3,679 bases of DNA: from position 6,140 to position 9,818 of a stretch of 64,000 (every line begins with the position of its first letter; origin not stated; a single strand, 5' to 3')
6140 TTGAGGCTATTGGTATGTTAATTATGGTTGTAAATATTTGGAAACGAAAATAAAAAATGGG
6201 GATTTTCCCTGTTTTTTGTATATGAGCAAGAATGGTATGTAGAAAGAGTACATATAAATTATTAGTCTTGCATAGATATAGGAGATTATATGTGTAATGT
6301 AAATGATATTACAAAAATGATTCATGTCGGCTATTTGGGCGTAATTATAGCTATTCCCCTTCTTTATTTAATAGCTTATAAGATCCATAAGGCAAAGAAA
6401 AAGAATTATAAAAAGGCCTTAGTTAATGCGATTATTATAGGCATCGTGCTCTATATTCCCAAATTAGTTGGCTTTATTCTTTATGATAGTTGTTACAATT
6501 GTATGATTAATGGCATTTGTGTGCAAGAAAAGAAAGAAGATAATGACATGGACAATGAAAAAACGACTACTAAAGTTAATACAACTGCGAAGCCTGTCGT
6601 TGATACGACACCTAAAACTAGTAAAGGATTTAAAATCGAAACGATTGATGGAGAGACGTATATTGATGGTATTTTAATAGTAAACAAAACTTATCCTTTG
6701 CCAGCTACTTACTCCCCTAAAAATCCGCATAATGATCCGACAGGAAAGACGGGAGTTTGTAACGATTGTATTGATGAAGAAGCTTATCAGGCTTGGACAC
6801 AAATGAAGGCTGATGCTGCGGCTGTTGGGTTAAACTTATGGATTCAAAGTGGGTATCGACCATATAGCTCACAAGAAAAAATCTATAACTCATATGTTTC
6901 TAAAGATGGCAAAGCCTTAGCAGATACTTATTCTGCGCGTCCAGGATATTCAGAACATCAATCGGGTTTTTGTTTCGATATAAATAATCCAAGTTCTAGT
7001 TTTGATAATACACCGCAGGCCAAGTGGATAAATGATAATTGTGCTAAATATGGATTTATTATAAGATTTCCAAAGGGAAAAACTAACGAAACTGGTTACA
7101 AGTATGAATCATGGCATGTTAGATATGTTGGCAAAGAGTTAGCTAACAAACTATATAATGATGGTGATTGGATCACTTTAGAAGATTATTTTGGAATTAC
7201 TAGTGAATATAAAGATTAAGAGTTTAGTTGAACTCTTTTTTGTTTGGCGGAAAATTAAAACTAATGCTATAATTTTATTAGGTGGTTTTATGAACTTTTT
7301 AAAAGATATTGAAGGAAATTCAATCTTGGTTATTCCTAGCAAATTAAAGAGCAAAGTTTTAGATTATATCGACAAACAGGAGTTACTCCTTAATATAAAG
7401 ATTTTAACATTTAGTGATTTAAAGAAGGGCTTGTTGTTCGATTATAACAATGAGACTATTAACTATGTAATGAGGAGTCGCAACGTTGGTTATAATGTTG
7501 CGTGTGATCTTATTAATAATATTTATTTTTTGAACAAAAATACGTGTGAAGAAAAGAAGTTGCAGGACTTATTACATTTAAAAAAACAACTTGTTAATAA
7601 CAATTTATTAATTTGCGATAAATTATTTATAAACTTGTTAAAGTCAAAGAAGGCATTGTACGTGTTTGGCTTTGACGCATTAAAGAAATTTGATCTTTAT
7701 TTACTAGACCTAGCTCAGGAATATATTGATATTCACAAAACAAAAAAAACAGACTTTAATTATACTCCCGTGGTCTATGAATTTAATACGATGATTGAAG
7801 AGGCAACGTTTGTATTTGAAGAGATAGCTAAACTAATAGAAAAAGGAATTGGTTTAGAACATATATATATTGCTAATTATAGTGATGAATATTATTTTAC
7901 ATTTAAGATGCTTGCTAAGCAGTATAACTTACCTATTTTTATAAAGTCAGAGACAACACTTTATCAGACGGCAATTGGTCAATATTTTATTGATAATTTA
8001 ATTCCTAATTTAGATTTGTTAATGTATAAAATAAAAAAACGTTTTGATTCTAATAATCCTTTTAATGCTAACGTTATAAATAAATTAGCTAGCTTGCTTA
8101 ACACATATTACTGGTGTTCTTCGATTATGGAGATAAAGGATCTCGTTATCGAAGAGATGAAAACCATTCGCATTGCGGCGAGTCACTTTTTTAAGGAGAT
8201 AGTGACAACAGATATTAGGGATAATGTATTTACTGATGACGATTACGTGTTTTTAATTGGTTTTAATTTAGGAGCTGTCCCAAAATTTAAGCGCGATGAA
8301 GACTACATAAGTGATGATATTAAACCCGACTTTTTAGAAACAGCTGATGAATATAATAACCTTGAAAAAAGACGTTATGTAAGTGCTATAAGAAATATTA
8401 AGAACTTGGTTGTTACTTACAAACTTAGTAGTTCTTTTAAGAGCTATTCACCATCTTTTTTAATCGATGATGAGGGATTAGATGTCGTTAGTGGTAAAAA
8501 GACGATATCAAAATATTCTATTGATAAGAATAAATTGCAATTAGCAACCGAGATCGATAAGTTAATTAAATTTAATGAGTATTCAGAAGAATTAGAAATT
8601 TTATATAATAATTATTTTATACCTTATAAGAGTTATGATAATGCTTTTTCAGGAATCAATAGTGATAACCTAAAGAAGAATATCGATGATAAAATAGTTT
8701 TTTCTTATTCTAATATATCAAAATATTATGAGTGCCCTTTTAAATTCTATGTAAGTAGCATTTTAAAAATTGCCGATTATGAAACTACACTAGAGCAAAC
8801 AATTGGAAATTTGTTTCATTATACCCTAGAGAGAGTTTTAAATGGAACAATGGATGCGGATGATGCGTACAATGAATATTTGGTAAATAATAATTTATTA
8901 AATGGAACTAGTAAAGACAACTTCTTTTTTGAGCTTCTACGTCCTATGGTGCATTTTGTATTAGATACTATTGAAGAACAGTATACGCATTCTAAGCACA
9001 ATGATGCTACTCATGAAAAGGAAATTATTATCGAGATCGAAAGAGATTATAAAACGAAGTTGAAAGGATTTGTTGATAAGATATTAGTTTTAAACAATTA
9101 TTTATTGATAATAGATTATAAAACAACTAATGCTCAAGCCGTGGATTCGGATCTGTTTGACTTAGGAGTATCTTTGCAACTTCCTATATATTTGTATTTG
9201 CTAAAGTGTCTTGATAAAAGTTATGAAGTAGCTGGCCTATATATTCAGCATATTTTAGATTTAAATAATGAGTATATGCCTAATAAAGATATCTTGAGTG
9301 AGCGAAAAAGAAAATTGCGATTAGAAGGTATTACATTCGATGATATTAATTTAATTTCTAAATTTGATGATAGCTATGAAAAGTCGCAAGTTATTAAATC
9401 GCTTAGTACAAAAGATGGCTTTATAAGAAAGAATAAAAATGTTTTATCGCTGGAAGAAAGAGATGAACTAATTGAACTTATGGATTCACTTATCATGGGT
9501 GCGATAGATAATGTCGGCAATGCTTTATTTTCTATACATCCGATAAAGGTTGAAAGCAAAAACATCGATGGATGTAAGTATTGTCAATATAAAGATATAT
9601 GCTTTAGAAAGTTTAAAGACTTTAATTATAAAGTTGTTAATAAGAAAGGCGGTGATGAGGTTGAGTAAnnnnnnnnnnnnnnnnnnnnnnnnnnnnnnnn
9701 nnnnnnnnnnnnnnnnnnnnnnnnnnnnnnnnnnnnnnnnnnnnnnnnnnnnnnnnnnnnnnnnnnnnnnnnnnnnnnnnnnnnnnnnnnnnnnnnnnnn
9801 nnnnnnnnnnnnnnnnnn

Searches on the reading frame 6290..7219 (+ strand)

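Call 52: search_protein_families(library=pfam, proteins=[window:6290-7219:+], max_evalue=0.00001)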
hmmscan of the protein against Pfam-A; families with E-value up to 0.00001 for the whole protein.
window:6290-7219:+ (309 aa): 1 family
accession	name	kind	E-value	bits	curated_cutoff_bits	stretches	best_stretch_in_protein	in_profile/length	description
PF02557.22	VanY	-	2e-39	134.9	25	1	161-282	4-132/132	D-alanyl-D-alanine carboxypeptidase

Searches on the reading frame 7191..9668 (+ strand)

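Call 52: search_protein_families(library=pfam, proteins=[window:7191-9668:+], max_evalue=0.00001)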
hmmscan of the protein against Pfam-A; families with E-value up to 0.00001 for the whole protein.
window:7191-9668:+ (825 aa): 1 family
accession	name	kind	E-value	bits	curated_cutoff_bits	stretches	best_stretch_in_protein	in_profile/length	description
PF12705.13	PDDEXK_1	-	2.3e-27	96.9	22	1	504-804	2-246/247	PD-(D/E)XK nuclease superfamily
